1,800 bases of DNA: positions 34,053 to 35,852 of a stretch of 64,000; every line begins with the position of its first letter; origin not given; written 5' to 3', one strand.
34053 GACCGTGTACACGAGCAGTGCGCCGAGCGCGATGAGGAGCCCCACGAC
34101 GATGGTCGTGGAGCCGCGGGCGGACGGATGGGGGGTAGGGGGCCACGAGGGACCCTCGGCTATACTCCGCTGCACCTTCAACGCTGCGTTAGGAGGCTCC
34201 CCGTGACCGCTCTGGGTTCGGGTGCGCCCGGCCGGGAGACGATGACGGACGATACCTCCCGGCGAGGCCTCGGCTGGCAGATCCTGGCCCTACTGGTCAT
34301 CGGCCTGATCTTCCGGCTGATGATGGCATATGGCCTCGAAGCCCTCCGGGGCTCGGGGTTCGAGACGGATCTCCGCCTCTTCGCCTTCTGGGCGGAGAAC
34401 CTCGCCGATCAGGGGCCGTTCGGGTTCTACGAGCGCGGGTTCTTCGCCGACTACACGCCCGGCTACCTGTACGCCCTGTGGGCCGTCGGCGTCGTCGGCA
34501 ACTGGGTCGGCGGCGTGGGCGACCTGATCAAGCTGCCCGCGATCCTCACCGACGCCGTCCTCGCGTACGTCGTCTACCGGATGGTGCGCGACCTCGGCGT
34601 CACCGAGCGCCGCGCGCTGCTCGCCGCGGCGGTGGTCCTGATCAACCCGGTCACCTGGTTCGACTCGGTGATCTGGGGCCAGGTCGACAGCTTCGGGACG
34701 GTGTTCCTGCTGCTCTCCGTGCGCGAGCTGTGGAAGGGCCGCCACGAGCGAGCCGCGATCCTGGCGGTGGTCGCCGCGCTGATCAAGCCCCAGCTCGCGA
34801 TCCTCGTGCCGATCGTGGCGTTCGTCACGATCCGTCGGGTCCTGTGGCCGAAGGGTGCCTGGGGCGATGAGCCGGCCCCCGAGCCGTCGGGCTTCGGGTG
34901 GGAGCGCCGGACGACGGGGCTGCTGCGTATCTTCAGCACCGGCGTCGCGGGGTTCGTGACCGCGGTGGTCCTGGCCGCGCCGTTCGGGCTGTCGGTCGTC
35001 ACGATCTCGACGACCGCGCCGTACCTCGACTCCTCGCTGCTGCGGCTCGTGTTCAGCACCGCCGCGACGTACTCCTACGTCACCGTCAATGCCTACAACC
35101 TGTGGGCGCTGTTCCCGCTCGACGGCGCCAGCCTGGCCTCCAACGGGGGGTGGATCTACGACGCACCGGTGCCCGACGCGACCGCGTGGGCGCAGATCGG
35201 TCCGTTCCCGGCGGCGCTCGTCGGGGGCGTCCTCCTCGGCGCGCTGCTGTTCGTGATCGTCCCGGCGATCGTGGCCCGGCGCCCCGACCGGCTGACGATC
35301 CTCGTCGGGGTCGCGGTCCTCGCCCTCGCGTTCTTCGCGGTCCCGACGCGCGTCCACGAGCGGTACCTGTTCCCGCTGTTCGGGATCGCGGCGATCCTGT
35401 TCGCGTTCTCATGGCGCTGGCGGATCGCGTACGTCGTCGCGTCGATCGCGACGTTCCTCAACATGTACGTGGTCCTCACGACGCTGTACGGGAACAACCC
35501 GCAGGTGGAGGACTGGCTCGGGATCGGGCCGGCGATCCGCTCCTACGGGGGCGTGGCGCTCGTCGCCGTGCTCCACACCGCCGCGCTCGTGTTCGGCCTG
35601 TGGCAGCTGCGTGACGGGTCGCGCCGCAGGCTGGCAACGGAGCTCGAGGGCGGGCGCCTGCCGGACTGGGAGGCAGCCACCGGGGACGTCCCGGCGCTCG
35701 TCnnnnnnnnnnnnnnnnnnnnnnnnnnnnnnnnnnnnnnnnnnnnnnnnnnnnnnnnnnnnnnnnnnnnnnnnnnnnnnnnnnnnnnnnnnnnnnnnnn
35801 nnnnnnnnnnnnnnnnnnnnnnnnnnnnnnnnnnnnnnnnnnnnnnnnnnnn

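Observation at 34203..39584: Single ~1790-aa polypeptide fusing two different GT-C glycosyltransferase domains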

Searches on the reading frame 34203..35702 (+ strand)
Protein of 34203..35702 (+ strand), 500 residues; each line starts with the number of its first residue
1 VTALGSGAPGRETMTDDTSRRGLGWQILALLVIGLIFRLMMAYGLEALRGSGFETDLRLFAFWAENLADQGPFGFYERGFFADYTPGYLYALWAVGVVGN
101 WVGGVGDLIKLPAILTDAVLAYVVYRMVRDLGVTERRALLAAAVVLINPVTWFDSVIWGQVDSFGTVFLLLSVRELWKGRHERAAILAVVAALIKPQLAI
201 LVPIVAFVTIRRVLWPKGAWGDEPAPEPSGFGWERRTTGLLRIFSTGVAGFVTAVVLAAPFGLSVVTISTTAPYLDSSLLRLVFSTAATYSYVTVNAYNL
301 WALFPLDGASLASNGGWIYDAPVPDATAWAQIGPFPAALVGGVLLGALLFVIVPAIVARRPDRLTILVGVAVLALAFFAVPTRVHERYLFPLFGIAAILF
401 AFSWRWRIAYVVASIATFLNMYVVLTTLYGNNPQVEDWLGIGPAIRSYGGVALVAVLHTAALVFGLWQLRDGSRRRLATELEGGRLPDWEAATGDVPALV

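Call 11: find_homologous_proteins(query=window:34203-35702:+, max_evalue=0.001)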
Query window:34203-35702:+ (500 aa): 407 proteins with E <= 0.001 among 8000 candidates; the best 120 are listed.
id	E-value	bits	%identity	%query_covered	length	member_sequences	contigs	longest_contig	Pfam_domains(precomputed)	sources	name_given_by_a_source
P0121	0.0e+0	1036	94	100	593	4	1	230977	-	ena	-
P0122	5.0e-250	849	77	98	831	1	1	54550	-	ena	-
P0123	6.8e-238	809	78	94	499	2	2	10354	-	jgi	jgi:dolichyl-phosphate-mannose-protein mannosyltransferase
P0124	4.3e-225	766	76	90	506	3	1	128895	-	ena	-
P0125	8.2e-224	762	72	98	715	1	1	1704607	-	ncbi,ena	-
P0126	1.4e-217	742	76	87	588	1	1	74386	-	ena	-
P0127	1.2e-209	715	68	97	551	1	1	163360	-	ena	-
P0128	5.1e-209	713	67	97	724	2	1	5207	-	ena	-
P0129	1.9e-203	695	67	99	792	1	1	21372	-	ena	-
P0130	2.1e-203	695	67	97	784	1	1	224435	-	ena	-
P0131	7.6e-203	693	66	97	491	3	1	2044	-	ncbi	ncbi:MAG TPA: hypothetical protein VIH37_01385, partial [Candidatus Limnocylindrales bacterium]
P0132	2.0e-202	692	67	97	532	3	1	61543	-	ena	-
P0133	3.9e-197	674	82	74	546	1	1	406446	-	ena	-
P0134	1.1e-183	630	62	98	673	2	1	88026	PF26314.1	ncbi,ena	-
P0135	6.0e-177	608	69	80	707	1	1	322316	-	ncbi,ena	-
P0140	3.1e-152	526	56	96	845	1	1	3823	PF09594.17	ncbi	ncbi:MAG: glycosyltransferase 87 family protein, partial [Candidatus Limnocylindrales bacterium]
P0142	1.1e-149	518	58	89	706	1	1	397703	PF09594.17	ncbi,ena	-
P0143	3.1e-148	513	55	96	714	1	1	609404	PF09594.17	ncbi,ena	-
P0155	6.9e-139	482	54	97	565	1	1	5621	PF09594.17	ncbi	ncbi:MAG: glycosyltransferase 87 family protein, partial [Candidatus Limnocylindrales bacterium]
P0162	3.9e-137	476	54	95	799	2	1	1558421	PF09594.17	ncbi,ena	-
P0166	2.7e-136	473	54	95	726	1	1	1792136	PF09594.17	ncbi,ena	-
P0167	3.5e-136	473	50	100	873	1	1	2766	PF09594.17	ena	-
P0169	4.4e-136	473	52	97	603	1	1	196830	PF09594.17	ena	-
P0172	5.8e-135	469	52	99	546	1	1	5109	PF09594.17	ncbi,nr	ncbi:MAG TPA: glycosyltransferase 87 family protein, partial [Candidatus Limnocylindrales bacterium]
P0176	7.9e-134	465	51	96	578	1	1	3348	PF09594.17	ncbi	ncbi:MAG TPA: glycosyltransferase 87 family protein, partial [Candidatus Limnocylindrales bacterium]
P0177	2.8e-133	463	54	86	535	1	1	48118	PF09594.17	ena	-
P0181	6.9e-132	459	50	96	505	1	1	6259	PF09594.17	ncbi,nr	ncbi:MAG: hypothetical protein M3R57_10795, partial [Chloroflexota bacterium]|nr:hypothetical protei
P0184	2.2e-131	457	52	96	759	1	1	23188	PF09594.17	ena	-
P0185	5.9e-131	456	56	83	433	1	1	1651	PF09594.17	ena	-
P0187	1.2e-130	455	58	83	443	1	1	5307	PF09594.17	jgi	jgi:hypothetical protein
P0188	1.2e-129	452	50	95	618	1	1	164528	PF09594.17,PF26314.1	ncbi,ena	-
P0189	2.1e-129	451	52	96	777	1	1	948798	PF09594.17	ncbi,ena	-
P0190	2.4e-129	450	52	92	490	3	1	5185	PF09594.17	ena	-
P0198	4.9e-126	440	50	98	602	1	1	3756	PF09594.17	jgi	-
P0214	3.4e-117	410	49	92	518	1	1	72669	PF09594.17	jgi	jgi:hypothetical protein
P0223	1.1e-113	399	48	94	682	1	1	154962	PF09594.17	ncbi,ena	-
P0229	2.8e-109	384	50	79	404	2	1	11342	PF09594.17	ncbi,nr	ncbi:MAG: hypothetical protein H0U58_07010, partial [Chloroflexi bacterium]|nr:hypothetical protein 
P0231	1.5e-108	382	61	60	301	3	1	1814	PF09594.17,PF26314.1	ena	-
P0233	6.9e-108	380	54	76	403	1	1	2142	PF09594.17,PF26314.1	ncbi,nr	ncbi:MAG TPA: hypothetical protein VGQ64_04795, partial [Candidatus Limnocylindrales bacterium]|nr:h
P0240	2.3e-100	355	52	69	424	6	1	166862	PF09594.17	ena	-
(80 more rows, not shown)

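Call 12: search_protein_families(library=pfam, proteins=[window:34203-35702:+], max_evalue=10)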
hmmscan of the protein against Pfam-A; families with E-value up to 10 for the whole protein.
window:34203-35702:+ (500 aa): 3 families
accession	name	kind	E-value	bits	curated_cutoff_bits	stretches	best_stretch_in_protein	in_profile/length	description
PF09594.16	GT87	-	8e-06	26.2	25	1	112-205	26-122/237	Glycosyltransferase family 87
PF03155.21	Alg6_Alg8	-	0.00096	18.7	25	2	113-264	92-231/482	ALG6, ALG8 glycosyltransferase family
PF18927.5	CrtO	-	6.6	7.5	27.3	1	389-426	72-109/123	Glycosyl-4,4'-diaponeurosporenoate acyltransferase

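Call 16: search_solved_structures(query=A1, max_evalue=10, show_alignments=4)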
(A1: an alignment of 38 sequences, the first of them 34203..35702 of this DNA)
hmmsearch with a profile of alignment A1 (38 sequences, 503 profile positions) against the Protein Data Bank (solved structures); distinct sequences matched with E-value up to 10: 0.

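Call 20: predict_structure(alignment_id=A1)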
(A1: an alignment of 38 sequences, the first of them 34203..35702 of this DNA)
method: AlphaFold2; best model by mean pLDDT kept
length: 500 residues; sequences in the alignment: 38
mean_pLDDT: 85.3   pTM: 0.88
mean pLDDT of the five models: 85.3, 83.7, 83.3, 82.4, 82.0
residues with pLDDT >= 90: 290; 70-90: 137; 50-70: 45; < 50: 28
segments of 3 or more residues with pLDDT < 50: 1-20, 495-500
pLDDT, mean of each block of 10 residues (from residue 1): 35 42 78 92 86 86 95 88 81 95 92 94 97 95 95 88 93 96 97 90 96 90 88 83 95 96 93 90 70 62 80 79 73 60 70 95 97 86 70 96 97 94 87 86 94 93 96 97 84 53
secondary structure, 60 per line:
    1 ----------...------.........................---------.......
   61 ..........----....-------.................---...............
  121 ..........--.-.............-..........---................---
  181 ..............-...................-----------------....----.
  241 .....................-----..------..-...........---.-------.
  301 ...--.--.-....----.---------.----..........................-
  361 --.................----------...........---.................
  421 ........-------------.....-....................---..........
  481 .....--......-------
elements in order: H20-44 H54-70 H75-78 H86-102 H106-130 H135-147 H149-158 H162-177 H181-194 H196-214 H232-235 H240-261 H278-288 H300-303 H311-314 H334-359 H363-379 H390-400 H404-428 H442-446 H448-467 H471-484 H488-493

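Call 22: search_protein_representatives(alignment_id=A1)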
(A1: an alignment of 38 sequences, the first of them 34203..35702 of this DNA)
Query: 38 sequences, 503 profile positions. Proteins with E-value up to 0.001 (for the whole library): 6507; up to 1e-10: 3642; up to 1e-30: 897. The best 150 are listed.
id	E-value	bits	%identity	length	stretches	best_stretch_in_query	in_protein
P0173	6.7e-231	783.5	-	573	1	2-495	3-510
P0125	1.3e-216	736.4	-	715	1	1-495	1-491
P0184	1.4e-216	736.3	-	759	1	1-491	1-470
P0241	3.8e-215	731.5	-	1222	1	1-495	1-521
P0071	8.3e-208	707.3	-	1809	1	1-495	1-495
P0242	8.7e-208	707.3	-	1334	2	21-490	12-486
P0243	1.4e-202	690.1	-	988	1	4-495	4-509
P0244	6.7e-197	671.3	-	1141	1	2-494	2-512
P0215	2.9e-187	639.6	-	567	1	88-495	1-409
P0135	8.5e-186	634.7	-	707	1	84-495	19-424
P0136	4.5e-184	629.0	-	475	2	27-347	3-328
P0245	1.3e-182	624.2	-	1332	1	14-491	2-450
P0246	1.9e-180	617.0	-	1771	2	3-495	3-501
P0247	1.1e-167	575.0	-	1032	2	15-488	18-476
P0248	1.1e-165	568.4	-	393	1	1-413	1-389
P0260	2.0e-118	412.5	-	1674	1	6-486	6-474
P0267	1.5e-112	393.1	-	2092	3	9-289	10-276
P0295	2.8e-98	346.0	-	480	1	22-489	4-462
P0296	3.1e-97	342.6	-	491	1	1-484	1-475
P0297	3.9e-97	342.2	-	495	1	28-477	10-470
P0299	1.9e-94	333.4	-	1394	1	17-488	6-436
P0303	2.2e-93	329.9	-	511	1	29-476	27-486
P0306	1.5e-92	327.1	-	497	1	26-479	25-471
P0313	6.7e-89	315.1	-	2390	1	27-472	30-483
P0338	8.9e-82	291.6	-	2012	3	13-478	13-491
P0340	4.6e-81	289.2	-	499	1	25-484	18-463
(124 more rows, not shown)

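Call 23: fold_search(model_id=the predicted structure, library=pdb)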
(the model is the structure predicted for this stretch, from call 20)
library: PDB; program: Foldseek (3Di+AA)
matches with E <= 10: 308; with E <= 0.001: 13
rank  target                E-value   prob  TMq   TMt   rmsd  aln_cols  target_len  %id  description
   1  6snh_X                3.5e-05  1.00  0.60  0.63   7.8       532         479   12  Cryo-EM structure of yeast ALG6 in complex with 6AG9 Fab and Dol25-P-Glc (released 2020-03-11)
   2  9wno_A                9.7e-05  1.00  0.55  0.65   6.0       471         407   14  Cryo-EM structure of Candida glabrata GPI mannosyltransferase I bound to Dol-P-Man (released 2025-12-03)
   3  9ub7_B                2.2e-04  1.00  0.51  0.62   6.8       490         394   12  Structure of glycosylphosphatidylinositol transamidase,state 1 (released 2026-04-08)
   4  8imx_U                2.6e-04  1.00  0.51  0.59   7.5       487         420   13  Cryo-EM structure of GPI-T with a chimeric GPI-anchored protein (released 2023-08-16)
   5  9s6r_A                3.6e-04  1.00  0.50  0.63   6.1       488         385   13  Ternary cryo-EM structure of yeast ALG3 with Dol25-PP-GlcNAc2Man5, Dol25-P-Man, and Fab (released 2026-03-18)
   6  7e9s_A                6.1e-04  1.00  0.34  0.21  18.1       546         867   13  Archaeal oligosaccharyltransferase AglB from Archaeoglobus fulgidus in complex with an inhibitory peptide and a dolich (released 2021-09-08)
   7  7wld_U                6.8e-04  1.00  0.49  0.57   8.0       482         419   13  Cryo-EM structure of the human glycosylphosphatidylinositol transamidase complex at 2.53 Angstrom resolution (released 2022-04-27)
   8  7w72_U                8.0e-04  1.00  0.50  0.57   7.6       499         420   13  Structure of a human glycosylphosphatidylinositol (GPI) transamidase (released 2022-02-16)
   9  8pn9_A                8.0e-04  1.00  0.41  0.33  18.9       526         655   10  Structure of human oligosaccharyltransferase OST-A complex bound to NGI-1 (released 2024-05-08)
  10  5gmy_A                8.0e-04  1.00  0.38  0.24  16.8       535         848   12  Crystal structure of the Archaeoglobus fulgidus oligosaccharyltransferase (O29867_ARCFU) tethered with an acceptor pep (released 2017-02-01)
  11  6s7o_A                8.4e-04  1.00  0.41  0.33  18.8       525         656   12  Cryo-EM structure of human oligosaccharyltransferase complex OST-A (released 2019-12-18)
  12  9n9j_I                9.1e-04  1.00  0.43  0.32  21.1       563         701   12  Structure of a GRP94 folding intermediate engaged with a CCDC134- and FKBP11-bound secretory translocon (released 2025-11-19)
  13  6s7t_A                9.1e-04  1.00  0.39  0.29  17.4       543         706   12  Cryo-EM structure of human oligosaccharyltransferase complex OST-B (released 2019-12-18)
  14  8agb_A                2.4e-03  1.00  0.38  0.31  18.1       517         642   12  Structure of yeast oligosaccharylransferase complex with lipid-linked oligosaccharide bound (released 2022-12-07)
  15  8age_A                3.3e-03  1.00  0.40  0.32   9.8       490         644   13  Structure of yeast oligosaccharylransferase complex with acceptor peptide bound (released 2022-12-07)
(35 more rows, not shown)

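Call 25: search_protein_families(library=pfam, proteins=[P0295, P0296, P0297, P0303, P0306, P0340, P0313, P0267, P0260], max_evalue=0.01)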
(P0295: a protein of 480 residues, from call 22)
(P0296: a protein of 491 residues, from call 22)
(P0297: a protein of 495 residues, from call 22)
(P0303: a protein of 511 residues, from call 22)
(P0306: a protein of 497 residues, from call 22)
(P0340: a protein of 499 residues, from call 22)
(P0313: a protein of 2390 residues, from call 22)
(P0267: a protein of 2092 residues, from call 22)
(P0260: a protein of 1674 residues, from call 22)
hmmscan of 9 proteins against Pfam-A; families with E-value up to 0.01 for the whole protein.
P0295 (480 aa): 0 families

P0296 (491 aa): 2 families
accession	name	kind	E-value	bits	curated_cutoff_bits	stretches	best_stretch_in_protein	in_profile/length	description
PF06728.19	PIG-U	-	2.7e-06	27.2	24.5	1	116-224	77-193/378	GPI transamidase subunit PIG-U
PF03155.21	Alg6_Alg8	-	0.002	17.6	25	0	342-431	305-394/482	ALG6, ALG8 glycosyltransferase family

P0297 (495 aa): 0 families

P0303 (511 aa): 0 families

P0306 (497 aa): 1 family
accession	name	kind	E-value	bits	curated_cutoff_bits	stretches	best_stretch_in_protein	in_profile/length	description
PF03155.21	Alg6_Alg8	-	0.0004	19.9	25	0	339-411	307-379/482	ALG6, ALG8 glycosyltransferase family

P0340 (499 aa): 1 family
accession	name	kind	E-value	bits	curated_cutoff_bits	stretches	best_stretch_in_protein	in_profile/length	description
PF13231.12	PMT_2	-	0.0093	16.6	26.1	1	102-243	16-155/160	Dolichyl-phosphate-mannose-protein mannosyltransferase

P0313 (2390 aa): 2 families
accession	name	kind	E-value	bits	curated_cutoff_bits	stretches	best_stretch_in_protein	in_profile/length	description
PF16192.10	PMT_4TMC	-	1.9e-15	57.3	32.4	1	2011-2173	4-187/202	C-terminal four TMM region of protein-O-mannosyltransferase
PF02366.24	PMT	-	4e-13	49.9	22.7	1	1778-1909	80-208/245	Dolichyl-phosphate-mannose-protein mannosyltransferase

P0267 (2092 aa): 2 families
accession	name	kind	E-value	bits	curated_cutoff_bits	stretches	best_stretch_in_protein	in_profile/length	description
PF02366.24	PMT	-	2.7e-09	37.4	22.7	1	1303-1423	83-199/245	Dolichyl-phosphate-mannose-protein mannosyltransferase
PF16192.10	PMT_4TMC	-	2.5e-08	34.1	32.4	1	1703-1830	4-147/202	C-terminal four TMM region of protein-O-mannosyltransferase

P0260 (1674 aa): 4 families
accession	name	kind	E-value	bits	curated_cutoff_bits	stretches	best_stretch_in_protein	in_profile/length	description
PF16192.10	PMT_4TMC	-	9.3e-10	38.7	32.4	1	1355-1503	3-171/202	C-terminal four TMM region of protein-O-mannosyltransferase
PF02366.24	PMT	-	1.1e-09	38.7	22.7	1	1024-1141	82-198/245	Dolichyl-phosphate-mannose-protein mannosyltransferase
PF13231.12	PMT_2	-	3.1e-05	24.7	26.1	1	1021-1167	18-155/160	Dolichyl-phosphate-mannose-protein mannosyltransferase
PF03155.21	Alg6_Alg8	-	5e-05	22.9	25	0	82-283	46-241/482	ALG6, ALG8 glycosyltransferase family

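Call 26: list_cluster_members(proteins=[P0295, P0296, P0297, P0303, P0306, P0340, P0313, P0267, P0260, P0338])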
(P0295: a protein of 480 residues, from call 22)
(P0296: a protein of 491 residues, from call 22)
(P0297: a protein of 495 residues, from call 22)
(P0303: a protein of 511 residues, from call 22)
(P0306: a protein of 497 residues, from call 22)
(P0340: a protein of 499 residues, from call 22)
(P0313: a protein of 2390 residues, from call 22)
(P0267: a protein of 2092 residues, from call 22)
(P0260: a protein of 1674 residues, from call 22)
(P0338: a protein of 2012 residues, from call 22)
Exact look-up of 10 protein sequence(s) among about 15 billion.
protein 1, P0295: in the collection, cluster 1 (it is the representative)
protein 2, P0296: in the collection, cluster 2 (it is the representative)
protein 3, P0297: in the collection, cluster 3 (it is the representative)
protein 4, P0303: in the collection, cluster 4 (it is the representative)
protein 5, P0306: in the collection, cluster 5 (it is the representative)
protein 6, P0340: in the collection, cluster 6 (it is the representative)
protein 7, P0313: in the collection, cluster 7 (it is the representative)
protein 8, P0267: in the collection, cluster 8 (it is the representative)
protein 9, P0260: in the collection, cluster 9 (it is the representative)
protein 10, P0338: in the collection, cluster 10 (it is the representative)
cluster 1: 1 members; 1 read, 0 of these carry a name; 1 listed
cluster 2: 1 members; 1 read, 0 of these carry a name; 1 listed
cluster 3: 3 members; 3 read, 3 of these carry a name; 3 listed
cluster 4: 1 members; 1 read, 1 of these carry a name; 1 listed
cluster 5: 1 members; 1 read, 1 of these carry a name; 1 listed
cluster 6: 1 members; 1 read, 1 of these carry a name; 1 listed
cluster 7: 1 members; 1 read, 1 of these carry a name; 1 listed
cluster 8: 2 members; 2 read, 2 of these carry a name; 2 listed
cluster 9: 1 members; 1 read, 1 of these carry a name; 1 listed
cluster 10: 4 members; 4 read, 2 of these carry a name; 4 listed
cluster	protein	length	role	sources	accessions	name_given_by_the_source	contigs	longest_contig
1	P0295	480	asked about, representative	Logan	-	-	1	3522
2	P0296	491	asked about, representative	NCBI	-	-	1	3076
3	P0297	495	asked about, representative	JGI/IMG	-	Gpi18-like mannosyltransferase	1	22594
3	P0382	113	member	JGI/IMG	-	hypothetical protein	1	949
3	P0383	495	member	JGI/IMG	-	Gpi18-like mannosyltransferase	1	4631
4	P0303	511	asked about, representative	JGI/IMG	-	hypothetical protein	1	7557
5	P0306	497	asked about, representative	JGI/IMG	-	dolichyl-phosphate-mannose-protein mannosyltransferase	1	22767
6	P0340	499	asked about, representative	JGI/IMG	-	dolichyl-phosphate-mannose-protein mannosyltransferase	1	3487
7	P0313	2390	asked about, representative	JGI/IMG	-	hypothetical protein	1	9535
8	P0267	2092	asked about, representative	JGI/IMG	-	hypothetical protein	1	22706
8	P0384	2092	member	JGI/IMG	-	hypothetical protein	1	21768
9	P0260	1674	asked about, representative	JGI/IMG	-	C-terminal four TMM region of ...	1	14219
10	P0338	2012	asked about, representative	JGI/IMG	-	4-amino-4-deoxy-L-arabinose transferase-like glycosyltransferase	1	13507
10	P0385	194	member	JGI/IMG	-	hypothetical protein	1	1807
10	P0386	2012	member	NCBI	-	-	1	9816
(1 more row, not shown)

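Call 27: find_related_loci(query=A1, collection=genome_contigs, flank=8000)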
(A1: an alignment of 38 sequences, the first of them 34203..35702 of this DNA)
Query A1 (500 aa) in genome_contigs; peptide patterns used: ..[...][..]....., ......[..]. (x = any residue, [..] = any of these).
599 stretches matched a pattern (row limit reached: there are more); 595 encode a relative of the query (tblastn E <= 1e-3); the best 80 are kept; 80 distinct loci.
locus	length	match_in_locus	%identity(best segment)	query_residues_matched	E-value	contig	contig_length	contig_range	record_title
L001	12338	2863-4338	78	1-491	0e+0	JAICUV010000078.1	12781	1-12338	MAG: Chloroflexota bacterium isolate GZL_ISSM_2_bin.109 k141_426381_length_12781_cov_198.1875, whole genome shotgun sequ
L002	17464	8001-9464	76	1-488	0e+0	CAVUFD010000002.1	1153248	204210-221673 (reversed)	MAG: uncultured Chloroflexia bacterium isolate MFD04944.bin.1.277 genome assembly, contig: contig_22608, whole genome sh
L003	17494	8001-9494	77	1-497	0e+0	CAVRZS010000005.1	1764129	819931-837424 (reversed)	MAG: uncultured Chloroflexia bacterium isolate MFD02199.bin.3.67 genome assembly, contig: contig_2742, whole genome shot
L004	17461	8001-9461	77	1-486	0e+0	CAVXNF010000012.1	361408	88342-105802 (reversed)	MAG: uncultured Chloroflexia bacterium isolate MFD02840.bin.2.71 genome assembly, contig: contig_64991, whole genome sho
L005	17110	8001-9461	78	1-486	0e+0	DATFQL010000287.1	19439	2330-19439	MAG TPA_asm: Candidatus Limnocylindrales bacterium isolate SMAG_U9328 k141_1931255, whole genome shotgun sequence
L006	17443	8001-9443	75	5-486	0e+0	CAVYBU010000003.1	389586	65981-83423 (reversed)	MAG: uncultured Chloroflexia bacterium isolate MFD09779.bin.1.359 genome assembly, contig: contig_23006, whole genome sh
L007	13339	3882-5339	78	1-485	0e+0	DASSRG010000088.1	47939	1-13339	MAG TPA_asm: Candidatus Limnocylindrales bacterium isolate SMAG_U483 k141_492526, whole genome shotgun sequence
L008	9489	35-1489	73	1-486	0e+0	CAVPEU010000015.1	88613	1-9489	MAG: uncultured Chloroflexia bacterium isolate MFD10097.bin.1.8 genome assembly, contig: contig_21390, whole genome shot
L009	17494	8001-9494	77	1-500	0e+0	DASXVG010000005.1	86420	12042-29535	MAG TPA_asm: Candidatus Limnocylindrales bacterium isolate SMAG_U4738 k141_182747, whole genome shotgun sequence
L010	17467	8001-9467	72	1-488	0e+0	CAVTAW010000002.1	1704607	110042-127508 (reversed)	MAG: uncultured Chloroflexia bacterium isolate MFD02416.bin.2.65 genome assembly, contig: contig_50, whole genome shotgu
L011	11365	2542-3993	75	1-485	0e+0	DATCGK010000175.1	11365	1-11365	MAG TPA_asm: Candidatus Limnocylindrales bacterium isolate SMAG_U7805 k141_312497, whole genome shotgun sequence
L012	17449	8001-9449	73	5-488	0e+0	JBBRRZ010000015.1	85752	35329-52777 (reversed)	MAG: Candidatus Limnocylindrales bacterium isolate La2_maxbin2.415 La2_maxbin2.415_K_2662491L85752_cov_44.9993, whole ge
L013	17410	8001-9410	75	1-470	0e+0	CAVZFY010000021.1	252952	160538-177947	MAG: uncultured Chloroflexia bacterium isolate MFD05513.bin.2.203 genome assembly, contig: contig_6789, whole genome sho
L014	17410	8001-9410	72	1-469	0e+0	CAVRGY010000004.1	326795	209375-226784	MAG: uncultured Chloroflexia bacterium isolate MFD05442.bin.2.302 genome assembly, contig: contig_14868, whole genome sh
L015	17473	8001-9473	75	1-495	0e+0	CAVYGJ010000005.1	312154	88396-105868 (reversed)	MAG: uncultured Chloroflexia bacterium isolate MFD00392.bin.2.363 genome assembly, contig: contig_271, whole genome shot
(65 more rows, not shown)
